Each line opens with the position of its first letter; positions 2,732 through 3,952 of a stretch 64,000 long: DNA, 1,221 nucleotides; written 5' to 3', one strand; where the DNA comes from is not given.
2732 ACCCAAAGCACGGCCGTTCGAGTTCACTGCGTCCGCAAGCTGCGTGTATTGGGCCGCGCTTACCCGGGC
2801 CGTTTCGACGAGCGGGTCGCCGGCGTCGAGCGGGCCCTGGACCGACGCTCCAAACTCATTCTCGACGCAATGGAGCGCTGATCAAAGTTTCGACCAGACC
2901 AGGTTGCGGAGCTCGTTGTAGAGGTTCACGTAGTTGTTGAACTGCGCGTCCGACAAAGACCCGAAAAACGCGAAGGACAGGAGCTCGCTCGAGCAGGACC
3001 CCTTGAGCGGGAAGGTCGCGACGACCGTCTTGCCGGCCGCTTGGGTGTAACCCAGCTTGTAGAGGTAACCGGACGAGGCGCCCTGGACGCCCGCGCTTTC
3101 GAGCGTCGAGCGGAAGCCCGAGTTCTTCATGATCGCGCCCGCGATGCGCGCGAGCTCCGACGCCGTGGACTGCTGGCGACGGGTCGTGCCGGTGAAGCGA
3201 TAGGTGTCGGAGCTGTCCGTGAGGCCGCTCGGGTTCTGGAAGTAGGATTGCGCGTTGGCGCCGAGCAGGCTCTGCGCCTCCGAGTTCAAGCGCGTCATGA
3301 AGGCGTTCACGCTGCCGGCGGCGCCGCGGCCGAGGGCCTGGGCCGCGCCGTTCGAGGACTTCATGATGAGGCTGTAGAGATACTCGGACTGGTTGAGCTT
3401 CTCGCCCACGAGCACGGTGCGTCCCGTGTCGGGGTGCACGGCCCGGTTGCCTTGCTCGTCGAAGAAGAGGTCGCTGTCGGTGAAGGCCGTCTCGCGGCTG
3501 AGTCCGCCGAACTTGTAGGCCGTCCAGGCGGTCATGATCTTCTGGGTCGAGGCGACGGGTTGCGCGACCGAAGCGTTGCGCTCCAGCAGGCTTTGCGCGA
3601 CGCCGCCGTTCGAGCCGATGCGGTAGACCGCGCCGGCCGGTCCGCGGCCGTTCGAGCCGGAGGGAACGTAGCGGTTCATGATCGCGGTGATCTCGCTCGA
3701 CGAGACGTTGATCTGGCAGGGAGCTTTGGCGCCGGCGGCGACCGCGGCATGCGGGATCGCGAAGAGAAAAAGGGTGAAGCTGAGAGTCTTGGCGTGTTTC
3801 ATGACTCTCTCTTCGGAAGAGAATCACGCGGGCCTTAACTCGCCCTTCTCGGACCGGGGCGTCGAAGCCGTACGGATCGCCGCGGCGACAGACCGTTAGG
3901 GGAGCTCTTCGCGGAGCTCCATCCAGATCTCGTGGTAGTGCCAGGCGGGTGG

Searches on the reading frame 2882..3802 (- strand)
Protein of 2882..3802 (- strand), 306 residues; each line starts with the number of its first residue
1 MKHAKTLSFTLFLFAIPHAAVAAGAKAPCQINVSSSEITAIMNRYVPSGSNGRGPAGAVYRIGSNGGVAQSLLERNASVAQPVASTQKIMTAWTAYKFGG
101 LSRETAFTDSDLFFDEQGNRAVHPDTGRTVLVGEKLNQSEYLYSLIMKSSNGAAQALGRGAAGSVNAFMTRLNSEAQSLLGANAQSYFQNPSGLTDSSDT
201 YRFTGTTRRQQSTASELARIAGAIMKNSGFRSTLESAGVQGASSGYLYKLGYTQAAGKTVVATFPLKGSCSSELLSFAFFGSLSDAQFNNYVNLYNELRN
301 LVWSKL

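Call 33: search_protein_families(library=pfam, max_evalue=0.0001, proteins=[window:2882-3802:-])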
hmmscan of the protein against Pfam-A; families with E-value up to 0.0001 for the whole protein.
window:2882-3802:- (306 aa): 1 family
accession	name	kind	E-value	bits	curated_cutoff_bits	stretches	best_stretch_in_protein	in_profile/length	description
PF00768.25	Peptidase_S11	-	6.6e-15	55.7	27.6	1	72-227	26-168/239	D-alanyl-D-alanine carboxypeptidase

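Call 81: find_encoding_contigs(protein=window:2882-3802:-, flank=10000, max_places=2)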
Protein window:2882-3802:- (306 aa): 3 contigs read that carry it; 2 places shown.
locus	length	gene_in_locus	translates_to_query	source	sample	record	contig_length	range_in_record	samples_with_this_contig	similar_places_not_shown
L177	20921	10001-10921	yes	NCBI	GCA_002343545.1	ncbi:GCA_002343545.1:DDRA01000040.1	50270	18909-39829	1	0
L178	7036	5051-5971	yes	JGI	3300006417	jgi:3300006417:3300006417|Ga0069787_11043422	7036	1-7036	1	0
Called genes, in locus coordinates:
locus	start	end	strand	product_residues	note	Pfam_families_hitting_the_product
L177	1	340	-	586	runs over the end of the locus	PF00263:Secretin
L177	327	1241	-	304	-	PF08666:SAF (weak), PF16976:RcpC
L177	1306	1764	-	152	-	-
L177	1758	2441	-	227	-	-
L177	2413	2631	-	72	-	-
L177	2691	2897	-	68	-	-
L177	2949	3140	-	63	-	PF16982:Flp1_like (weak), PF04021:Class_IIIsignal (weak)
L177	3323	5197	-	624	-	-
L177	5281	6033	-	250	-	-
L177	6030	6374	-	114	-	-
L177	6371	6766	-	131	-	PF02561:FliS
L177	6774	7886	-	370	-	PF07195:FliD_C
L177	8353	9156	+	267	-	PF00106:adh_short, PF08659:KR (weak), PF13561:adh_short_C2, PF12241:Enoyl_reductase (faint)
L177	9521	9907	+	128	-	-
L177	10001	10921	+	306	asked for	PF00768:Peptidase_S11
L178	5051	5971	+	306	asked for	PF00768:Peptidase_S11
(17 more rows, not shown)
